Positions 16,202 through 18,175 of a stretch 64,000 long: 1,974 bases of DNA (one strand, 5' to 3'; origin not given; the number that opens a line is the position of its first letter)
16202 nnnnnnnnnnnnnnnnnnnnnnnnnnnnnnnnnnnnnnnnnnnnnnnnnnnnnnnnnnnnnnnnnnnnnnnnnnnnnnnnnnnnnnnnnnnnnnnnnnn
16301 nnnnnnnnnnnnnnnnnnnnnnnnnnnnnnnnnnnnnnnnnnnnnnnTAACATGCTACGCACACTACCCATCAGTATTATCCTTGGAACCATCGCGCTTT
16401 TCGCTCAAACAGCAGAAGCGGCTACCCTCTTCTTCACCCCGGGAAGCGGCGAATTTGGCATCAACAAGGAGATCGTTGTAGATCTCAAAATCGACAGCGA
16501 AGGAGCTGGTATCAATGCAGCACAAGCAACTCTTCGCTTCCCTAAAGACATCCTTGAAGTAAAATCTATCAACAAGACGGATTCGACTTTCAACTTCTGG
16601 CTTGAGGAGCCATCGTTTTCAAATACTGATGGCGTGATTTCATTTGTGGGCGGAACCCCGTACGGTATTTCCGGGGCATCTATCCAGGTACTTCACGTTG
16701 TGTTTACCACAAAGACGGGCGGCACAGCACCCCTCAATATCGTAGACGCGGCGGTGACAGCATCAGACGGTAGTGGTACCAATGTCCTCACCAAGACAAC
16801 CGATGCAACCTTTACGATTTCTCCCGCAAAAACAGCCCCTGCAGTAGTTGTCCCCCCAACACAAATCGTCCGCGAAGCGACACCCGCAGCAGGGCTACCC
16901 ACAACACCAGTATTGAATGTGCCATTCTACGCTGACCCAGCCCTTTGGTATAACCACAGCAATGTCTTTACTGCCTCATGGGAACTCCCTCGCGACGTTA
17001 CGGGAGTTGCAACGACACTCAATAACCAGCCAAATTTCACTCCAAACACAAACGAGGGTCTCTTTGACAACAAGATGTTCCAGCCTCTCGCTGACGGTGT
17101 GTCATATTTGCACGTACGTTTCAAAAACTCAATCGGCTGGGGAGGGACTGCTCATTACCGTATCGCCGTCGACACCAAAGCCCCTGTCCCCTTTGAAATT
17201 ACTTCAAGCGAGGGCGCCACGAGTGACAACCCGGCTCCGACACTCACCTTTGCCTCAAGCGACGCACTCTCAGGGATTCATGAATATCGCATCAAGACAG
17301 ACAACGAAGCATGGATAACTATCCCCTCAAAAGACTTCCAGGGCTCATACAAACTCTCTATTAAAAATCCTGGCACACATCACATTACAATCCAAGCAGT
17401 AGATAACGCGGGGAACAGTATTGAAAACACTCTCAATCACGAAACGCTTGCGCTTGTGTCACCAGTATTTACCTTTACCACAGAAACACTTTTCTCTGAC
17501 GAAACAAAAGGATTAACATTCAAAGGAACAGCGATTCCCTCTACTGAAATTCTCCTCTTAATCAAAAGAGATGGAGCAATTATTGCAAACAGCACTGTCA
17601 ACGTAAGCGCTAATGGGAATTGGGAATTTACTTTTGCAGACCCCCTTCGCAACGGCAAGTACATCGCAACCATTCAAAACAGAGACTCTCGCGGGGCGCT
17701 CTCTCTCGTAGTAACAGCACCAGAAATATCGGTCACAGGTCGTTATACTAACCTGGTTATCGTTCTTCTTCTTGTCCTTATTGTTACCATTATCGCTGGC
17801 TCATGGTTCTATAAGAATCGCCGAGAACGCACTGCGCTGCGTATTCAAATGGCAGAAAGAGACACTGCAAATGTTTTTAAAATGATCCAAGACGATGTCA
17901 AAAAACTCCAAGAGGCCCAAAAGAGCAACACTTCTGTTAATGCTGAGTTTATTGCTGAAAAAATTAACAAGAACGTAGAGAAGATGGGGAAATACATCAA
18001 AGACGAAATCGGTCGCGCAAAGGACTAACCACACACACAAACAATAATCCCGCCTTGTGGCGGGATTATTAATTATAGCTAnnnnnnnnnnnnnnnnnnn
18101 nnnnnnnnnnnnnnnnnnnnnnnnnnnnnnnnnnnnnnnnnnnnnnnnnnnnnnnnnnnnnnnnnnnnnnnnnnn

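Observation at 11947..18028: Adjacent dockerin-bearing giant surface protein and cohesin-like membrane scaffold: a candidate cohesin-dockerin surface-display pair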

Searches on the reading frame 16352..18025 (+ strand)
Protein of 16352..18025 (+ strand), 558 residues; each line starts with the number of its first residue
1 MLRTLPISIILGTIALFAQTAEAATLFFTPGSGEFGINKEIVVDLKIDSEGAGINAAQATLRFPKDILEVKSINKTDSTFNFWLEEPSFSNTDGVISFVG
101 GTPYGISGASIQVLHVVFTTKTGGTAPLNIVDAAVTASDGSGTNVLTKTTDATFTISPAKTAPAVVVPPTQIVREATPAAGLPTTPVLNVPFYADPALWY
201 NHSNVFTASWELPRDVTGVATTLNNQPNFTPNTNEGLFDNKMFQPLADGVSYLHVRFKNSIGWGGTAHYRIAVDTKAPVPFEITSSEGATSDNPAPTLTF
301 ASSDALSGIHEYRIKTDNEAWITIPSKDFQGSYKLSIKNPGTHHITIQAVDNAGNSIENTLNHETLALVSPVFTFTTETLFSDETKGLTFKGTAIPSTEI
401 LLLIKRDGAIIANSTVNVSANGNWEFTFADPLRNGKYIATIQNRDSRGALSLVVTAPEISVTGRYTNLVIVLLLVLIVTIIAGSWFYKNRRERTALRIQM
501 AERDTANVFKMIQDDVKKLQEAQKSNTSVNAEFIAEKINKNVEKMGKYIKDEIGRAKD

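Call 3: search_protein_families(library=pfam, proteins=[window:16352-18025:+], max_evalue=1)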
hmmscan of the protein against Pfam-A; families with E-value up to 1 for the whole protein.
window:16352-18025:+ (558 aa): 10 families
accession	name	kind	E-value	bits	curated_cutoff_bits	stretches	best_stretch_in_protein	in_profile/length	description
PF19077.6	Big_13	-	5.3e-11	43.4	27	2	388-448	29-88/102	Bacterial Ig-like domain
PF17936.7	Big_6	-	8e-05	23.3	27.6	1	385-452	12-75/83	Bacterial Ig domain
PF14584.11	DUF4446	-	0.015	15.7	27.4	1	469-545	4-82/150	Protein of unknown function (DUF4446)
PF19744.4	DUF6232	-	0.036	15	27.4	1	431-506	16-96/117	Family of unknown function (DUF6232)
PF09022.15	Staphostatin_A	-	0.042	14.2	24.1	1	478-540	22-84/105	Staphostatin A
PF14991.11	MLANA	-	0.052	14.2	27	1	470-526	29-83/117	Protein melan-A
PF24073.1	DUF7365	-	0.081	13.5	27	1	466-550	10-95/101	Coiled-coil region of unknown function (DUF7365)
PF18565.7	Glyco_hydro2_C5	-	0.083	13.2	32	0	432-459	70-97/103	Glycoside hydrolase family 2 C-terminal domain 5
PF24107.1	DUF7382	-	0.11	12.9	27.4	0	338-359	15-36/65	Domain of unknown function (DUF7382)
PF13907.11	CHD1-like_C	-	0.27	12.1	28.3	1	500-554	6-59/96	Chromodomain-helicase-DNA-binding protein 1-like, C-terminal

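Call 4: search_protein_families(library=ncbifam, proteins=[window:16352-18025:+], max_evalue=1)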
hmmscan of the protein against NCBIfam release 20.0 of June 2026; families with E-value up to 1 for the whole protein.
window:16352-18025:+ (558 aa): 5 families
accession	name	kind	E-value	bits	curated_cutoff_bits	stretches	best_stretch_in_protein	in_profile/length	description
NF047446.1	barrel_OmpL47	domain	3.3e-08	33.9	40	1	297-356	6-58/68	OmpL47-type beta-barrel domain-containing protein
NF040520.1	Ig_like_BLP2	equivalog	6.5e-05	21.3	750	1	402-533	552-666/730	Ig-like repeat protein Blp2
NF033510.3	Ca_tandemer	repeat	9.9e-05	22.6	50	1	382-448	27-93/96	Ca2+-stabilized repeat-containing adhesin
NF047441.1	Lepto_OmpL47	equivalog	0.004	16.8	250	1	299-358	261-314/336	multi-beta-barrel domain surface protein OmpL47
NF005606.0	PRK07352.1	equivalog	0.073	12.8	137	1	467-543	29-107/175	F0F1 ATP synthase subunit B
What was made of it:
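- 16910..17737 (+): Stalk of three beta-sandwich (Ig/FN3-like) domains (aa ~187-275, 283-365, 372-462). NCBIfam OmpL47-type barrel, 33.9 bits (call 4).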

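Call 6: find_homologous_proteins(query=window:16352-18025:+, max_evalue=0.001)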
Query seq(558 aa) (558 aa): 508 proteins with E <= 0.001 among 8000 candidates; the best 120 are listed.
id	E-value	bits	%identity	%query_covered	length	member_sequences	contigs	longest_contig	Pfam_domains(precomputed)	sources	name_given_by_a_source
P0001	0.0e+0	1233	100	100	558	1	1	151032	PF19077.7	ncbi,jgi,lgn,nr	ncbi:MAG: Ig-like domain-containing protein [Candidatus Pacebacteria bacterium]|jgi:hypothetical pro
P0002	7.3e-255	865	68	100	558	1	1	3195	PF19077.7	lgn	-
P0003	1.3e-253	861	69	100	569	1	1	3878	PF19077.7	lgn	-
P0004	5.2e-253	859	69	97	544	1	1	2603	PF19077.7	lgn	-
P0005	6.9e-252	855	67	99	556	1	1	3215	PF19077.7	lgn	-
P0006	3.3e-250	849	66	100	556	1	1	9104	PF19077.7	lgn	-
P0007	2.8e-248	843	65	100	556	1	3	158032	PF19077.7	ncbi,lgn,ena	-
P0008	9.6e-248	841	65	100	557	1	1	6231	PF19077.7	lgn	-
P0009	2.3e-247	840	67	100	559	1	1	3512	PF19077.7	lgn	-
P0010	8.2e-247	838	65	100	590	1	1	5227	PF19077.7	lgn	-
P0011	1.9e-246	837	65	100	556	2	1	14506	PF19077.7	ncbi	-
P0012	1.6e-245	834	65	100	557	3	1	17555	PF19077.7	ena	-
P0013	4.5e-244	829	65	100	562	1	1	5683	PF19077.7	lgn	-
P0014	6.5e-242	822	65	100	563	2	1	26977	PF19077.7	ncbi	-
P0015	1.2e-241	821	64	100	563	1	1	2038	PF19077.7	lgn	-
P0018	7.3e-240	815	63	100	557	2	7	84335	PF19077.7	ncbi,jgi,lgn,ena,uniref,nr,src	ncbi:MAG: hypothetical protein A2747_03845 [Candidatus Yonathbacteria bacterium RIFCSPHIGHO2_01_FULL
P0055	2.6e-216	737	59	100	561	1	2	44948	PF00963.25,PF19077.7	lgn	-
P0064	4.5e-204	697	55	100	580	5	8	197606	PF19077.7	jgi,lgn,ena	-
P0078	4.7e-185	634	52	100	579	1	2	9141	PF00963.25,PF19077.7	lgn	-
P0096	1.2e-171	590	47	99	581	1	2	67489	PF19077.7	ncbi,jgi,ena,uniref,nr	ncbi:MAG: hypothetical protein UX53_C0010G0002 [Candidatus Azambacteria bacterium GW2011_GWB2_46_37]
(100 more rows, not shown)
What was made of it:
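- On Cohesin domain (Pfam PF00963; type I cohesin fold): P0055 and P0078 carry a precomputed PF00963 hit (call 6).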

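Call 14: find_encoding_contigs(protein=P0018, flank=8000, max_places=1)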
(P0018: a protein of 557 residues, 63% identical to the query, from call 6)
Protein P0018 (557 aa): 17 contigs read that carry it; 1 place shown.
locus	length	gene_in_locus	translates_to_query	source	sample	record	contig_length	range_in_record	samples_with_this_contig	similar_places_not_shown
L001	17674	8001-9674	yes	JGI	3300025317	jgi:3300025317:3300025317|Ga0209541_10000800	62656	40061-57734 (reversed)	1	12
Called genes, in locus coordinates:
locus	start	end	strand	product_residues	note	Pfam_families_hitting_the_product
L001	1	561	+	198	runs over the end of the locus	PF12385:Peptidase_C70, PF13529:Peptidase_C39_2, PF03412:Peptidase_C39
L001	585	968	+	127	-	-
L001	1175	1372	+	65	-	PF00313:CSD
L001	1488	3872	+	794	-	PF00672:HAMP (weak), PF00989:PAS, PF08448:PAS_4 (weak), PF13426:PAS_9, PF00512:HisKA, PF02518:HATPase_c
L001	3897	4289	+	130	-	PF00072:Response_reg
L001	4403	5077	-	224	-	PF01797:Y1_Tnp (weak)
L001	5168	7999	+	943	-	PF18998:Flg_new_2 (faint), PF17936:Big_6 (faint)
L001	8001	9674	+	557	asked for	PF19077:Big_13 (faint)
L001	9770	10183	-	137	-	PF21549:PRDM2_PR (weak), PF00856:SET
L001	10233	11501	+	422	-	PF00890:FAD_binding_2, PF01134:GIDA (weak), PF01266:DAO (weak), PF01494:FAD_binding_3 (weak), PF03486:HI0933_like, PF07992:Pyr_redox_2, PF12831:FAD_oxidored, PF22780:HI0933_like_1st, +2 more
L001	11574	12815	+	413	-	PF08448:PAS_4 (weak), PF13426:PAS_9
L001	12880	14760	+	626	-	PF00122:E1-E2_ATPase, PF00702:Hydrolase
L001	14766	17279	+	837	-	PF00690:Cation_ATPase_N, PF00122:E1-E2_ATPase, PF00702:Hydrolase, PF13246:Cation_ATPase, PF00689:Cation_ATPase_C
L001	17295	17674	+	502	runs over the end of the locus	PF25919:BSH_CusB (faint), PF25917:BSH_RND (weak), PF25973:BSH_CzcB (weak), PF25954:Beta-barrel_RND_2 (faint)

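Call 15: find_encoding_contigs(protein=P0064, flank=8000, max_places=1)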
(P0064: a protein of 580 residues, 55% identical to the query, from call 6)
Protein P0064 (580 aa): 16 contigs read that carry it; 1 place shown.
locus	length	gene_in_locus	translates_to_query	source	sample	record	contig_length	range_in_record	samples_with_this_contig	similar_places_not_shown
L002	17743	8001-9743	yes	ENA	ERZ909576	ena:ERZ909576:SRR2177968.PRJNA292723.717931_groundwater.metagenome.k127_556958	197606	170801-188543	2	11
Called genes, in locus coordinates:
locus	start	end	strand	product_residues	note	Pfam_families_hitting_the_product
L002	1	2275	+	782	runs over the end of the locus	PF00672:HAMP (weak), PF00989:PAS, PF08448:PAS_4, PF12860:PAS_7 (faint), PF13426:PAS_9, PF00512:HisKA, PF02518:HATPase_c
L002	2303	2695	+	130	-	PF00072:Response_reg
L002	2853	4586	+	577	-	PF00041:fn3 (faint)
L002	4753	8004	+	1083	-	PF00404:Dockerin_1 (weak)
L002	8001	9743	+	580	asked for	PF19077:Big_13 (faint)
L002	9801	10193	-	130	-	PF01641:SelR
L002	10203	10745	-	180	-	PF01625:PMSR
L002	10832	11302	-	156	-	-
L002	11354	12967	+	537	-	PF00970:FAD_binding_6 (weak), PF00175:NAD_binding_1, PF00989:PAS, PF13426:PAS_9, PF08447:PAS_3, PF00989:PAS, PF13426:PAS_9, PF08447:PAS_3, +2 more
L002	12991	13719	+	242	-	PF01728:FtsJ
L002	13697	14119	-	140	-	PF21549:PRDM2_PR (faint), PF00856:SET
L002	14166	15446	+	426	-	PF00890:FAD_binding_2, PF01134:GIDA (weak), PF01266:DAO (weak), PF01494:FAD_binding_3 (weak), PF03486:HI0933_like, PF07992:Pyr_redox_2, PF12831:FAD_oxidored, PF22780:HI0933_like_1st, +4 more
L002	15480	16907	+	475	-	PF01471:PG_binding_1 (faint)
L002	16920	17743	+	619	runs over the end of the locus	PF00122:E1-E2_ATPase, PF00702:Hydrolase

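Call 16: find_encoding_contigs(protein=P0096, flank=8000, max_places=1)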
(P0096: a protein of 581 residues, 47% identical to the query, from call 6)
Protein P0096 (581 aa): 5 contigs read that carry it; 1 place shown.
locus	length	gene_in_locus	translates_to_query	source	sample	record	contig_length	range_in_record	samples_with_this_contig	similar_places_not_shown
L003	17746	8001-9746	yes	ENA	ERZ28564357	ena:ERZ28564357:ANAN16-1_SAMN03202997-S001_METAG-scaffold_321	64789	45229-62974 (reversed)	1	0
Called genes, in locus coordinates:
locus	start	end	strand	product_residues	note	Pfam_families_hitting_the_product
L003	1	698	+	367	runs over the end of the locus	PF00989:PAS, PF08448:PAS_4, PF13188:PAS_8, PF13426:PAS_9, PF00512:HisKA, PF02518:HATPase_c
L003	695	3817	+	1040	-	-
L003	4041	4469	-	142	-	-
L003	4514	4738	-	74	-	-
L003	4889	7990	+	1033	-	PF01833:TIG, PF20144:TIG_SUH (faint), PF01833:TIG, PF00404:Dockerin_1 (weak)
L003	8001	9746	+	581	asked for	PF19077:Big_13 (faint)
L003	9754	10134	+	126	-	PF00072:Response_reg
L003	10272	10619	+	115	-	PF18924:DUF5674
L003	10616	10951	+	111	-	-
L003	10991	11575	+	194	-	PF02457:DAC (faint)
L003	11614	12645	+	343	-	PF01820:Dala_Dala_lig_N, PF02655:ATP-grasp_3, PF08443:RimK (faint), PF14397:ATPgrasp_ST (faint), PF07478:Dala_Dala_lig_C, PF02786:CPSase_L_D2 (faint), PF13535:ATP-grasp_4 (faint)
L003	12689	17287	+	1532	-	PF25390:WD40_RLD, PF00415:RCC1, PF13540:RCC1_2, PF25390:WD40_RLD, PF00415:RCC1, PF13540:RCC1_2, PF00415:RCC1, PF13540:RCC1_2, +2 more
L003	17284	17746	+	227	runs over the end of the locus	PF10108:DNA_pol_B_exo2, PF13482:RNase_H_2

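Call 60: predict_structure(alignment_id=A1)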
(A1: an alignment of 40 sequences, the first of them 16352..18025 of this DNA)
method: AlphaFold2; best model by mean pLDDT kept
length: 558 residues; sequences in the alignment: 40
mean_pLDDT: 81.4   pTM: 0.43
mean pLDDT of the five models: 81.4, 80.7, 79.0, 76.1, 73.6
residues with pLDDT >= 90: 112; 70-90: 374; 50-70: 62; < 50: 10
segments of 3 or more residues with pLDDT < 50: 19-21, 159-163
pLDDT, mean of each block of 10 residues (from residue 1): 63 59 77 79 87 83 89 83 82 88 77 89 84 82 81 74 62 83 89 70 79 90 89 89 79 91 91 69 79 83 64 89 83 83 89 79 89 87 76 93 90 92 89 87 90 90 79 90 88 80 76 73 59 72 77 74
secondary structure, 60 per line:
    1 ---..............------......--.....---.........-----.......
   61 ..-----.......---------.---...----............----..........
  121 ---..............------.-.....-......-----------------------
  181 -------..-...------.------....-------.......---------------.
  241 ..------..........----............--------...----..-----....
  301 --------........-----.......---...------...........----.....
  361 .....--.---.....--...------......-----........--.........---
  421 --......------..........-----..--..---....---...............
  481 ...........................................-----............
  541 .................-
elements in order: H4-17 E24-29 E32-36 E40-48 E54-62 E68-74 E88-90 E95-106 E111-120 E124-137 E146-150 E152-157 E207-210 E218-224 E240-242 E249-258 E263-274 E283-285 E297-300 E309-316 E322-325 E332-334 E341-351 E356-365 E372-376 E379-381 E388-393 E399-406 E409-417 E423-428 E435-444 E459-462 H466-523 H529-557
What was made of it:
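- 16352..16420 (+): Signal peptide of the anchor (aa 1-23, ...QTAEA|ATLFF). Helix aa 4-17 in the model (call 60).
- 16823..16909 (+): Pro/Thr/Ala-rich linker (aa 158-186), variable in length among orthologues. No secondary structure over aa 158-186 and pLDDT below 50 at aa 159-163 (call 60).
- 16910..17737 (+): AF2 strands (call 60).
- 17744..17812 (+): Single transmembrane helix (aa 465-487), followed by KNRRER (positive-inside). Helix begins at aa 466 (call 60).
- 17813..18025 (+): Conserved cytoplasmic tail (aa 488-558) of two long helices. A coiled coil or helical hairpin is possible. Helices aa 466-523 and 529-557 (call 60).
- A TM anchor in place of SLH domains or a sortase signal (calls 3, 4, 60).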

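Call 64: fold_search(model_id=the predicted structure, library=pdb)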
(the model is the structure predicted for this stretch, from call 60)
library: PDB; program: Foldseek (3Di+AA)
matches with E <= 10: 1783; with E <= 0.001: 450
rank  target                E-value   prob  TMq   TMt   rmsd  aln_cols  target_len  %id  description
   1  8dpt_A                4.1e-12  1.00  0.19  0.24  26.2       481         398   14  The structure of the IL-11 signalling complex, with full-length extracellular gp130 (released 2023-11-29)
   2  9ba4_A                6.9e-12  1.00  0.18  0.13  26.0       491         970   12  Full-length cross-linked Contactin 2 (CNTN2) (released 2024-07-17)
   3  4pbx                  2.3e-11  1.00  0.16  0.16  28.2       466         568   12  Crystal structure of the six N-terminal domains of human receptor protein tyrosine phosphatase sigma (released 2014-11-12)
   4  8beg_A                4.2e-11  1.00  0.17  0.15  33.0       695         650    8  Structure of Ig-like domains from PrgB (released 2022-11-30)
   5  8d82_A                4.9e-11  1.00  0.15  0.14  22.7       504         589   10  Cryo-EM structure of human IL-6 signaling complex in detergent: model containing full extracellular domains (released 2023-03-29)
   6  2jll                  5.2e-11  1.00  0.18  0.24  24.7       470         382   13  Crystal structure of NCAM2 IgIV-FN3II (released 2009-11-17)
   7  8v2b_B                5.2e-11  1.00  0.19  0.18  25.9       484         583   13  Cryo-EM structure of mouse type II OSM receptor complex: model for full extracellular assembly (released 2024-11-20)
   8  8v29_B                6.0e-11  1.00  0.15  0.15  20.9       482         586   10  Cryo-EM structure of human type I OSM receptor complex: model for full extracellular assembly (released 2024-11-20)
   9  5n47_F                8.7e-11  1.00  0.19  0.32  12.6       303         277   18  Structure of Anticalin N7E in complex with the three-domain fragment Fn7B8 of human oncofetal fibronectin (released 2018-02-14)
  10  7ptp_A                1.2e-10  1.00  0.15  0.11  23.6       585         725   11  In-situ structure of pentameric S-layer protein (released 2021-12-15)
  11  2v5y                  1.4e-10  1.00  0.17  0.17  30.5       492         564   11  Crystal structure of the receptor protein tyrosine phosphatase mu ectodomain (released 2007-09-11)
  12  3t1w                  1.9e-10  1.00  0.17  0.23  26.6       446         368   11  Structure of the four-domain fragment Fn7B89 of oncofetal fibronectin (released 2012-03-21)
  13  4gh7_D                2.1e-10  1.00  0.20  0.34  12.3       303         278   17  Crystal structure of Anticalin N7A in complex with oncofetal fibronectin fragment Fn7B8 (released 2012-12-26)
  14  9flu_A                2.3e-10  1.00  0.18  0.27  30.4       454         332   13  CryoEM structure of the fragment-1 (3402-3733) in the grappling hook protein A (GhpA) in the bacterium Aureispira sp.  (released 2024-10-16)
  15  4gh7_B                2.4e-10  1.00  0.19  0.31  11.9       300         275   17  Crystal structure of Anticalin N7A in complex with oncofetal fibronectin fragment Fn7B8 (released 2012-12-26)
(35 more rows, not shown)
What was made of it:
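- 16910..17737 (+): Foldseek hits are strings of Ig/FN3 domains (call 64).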
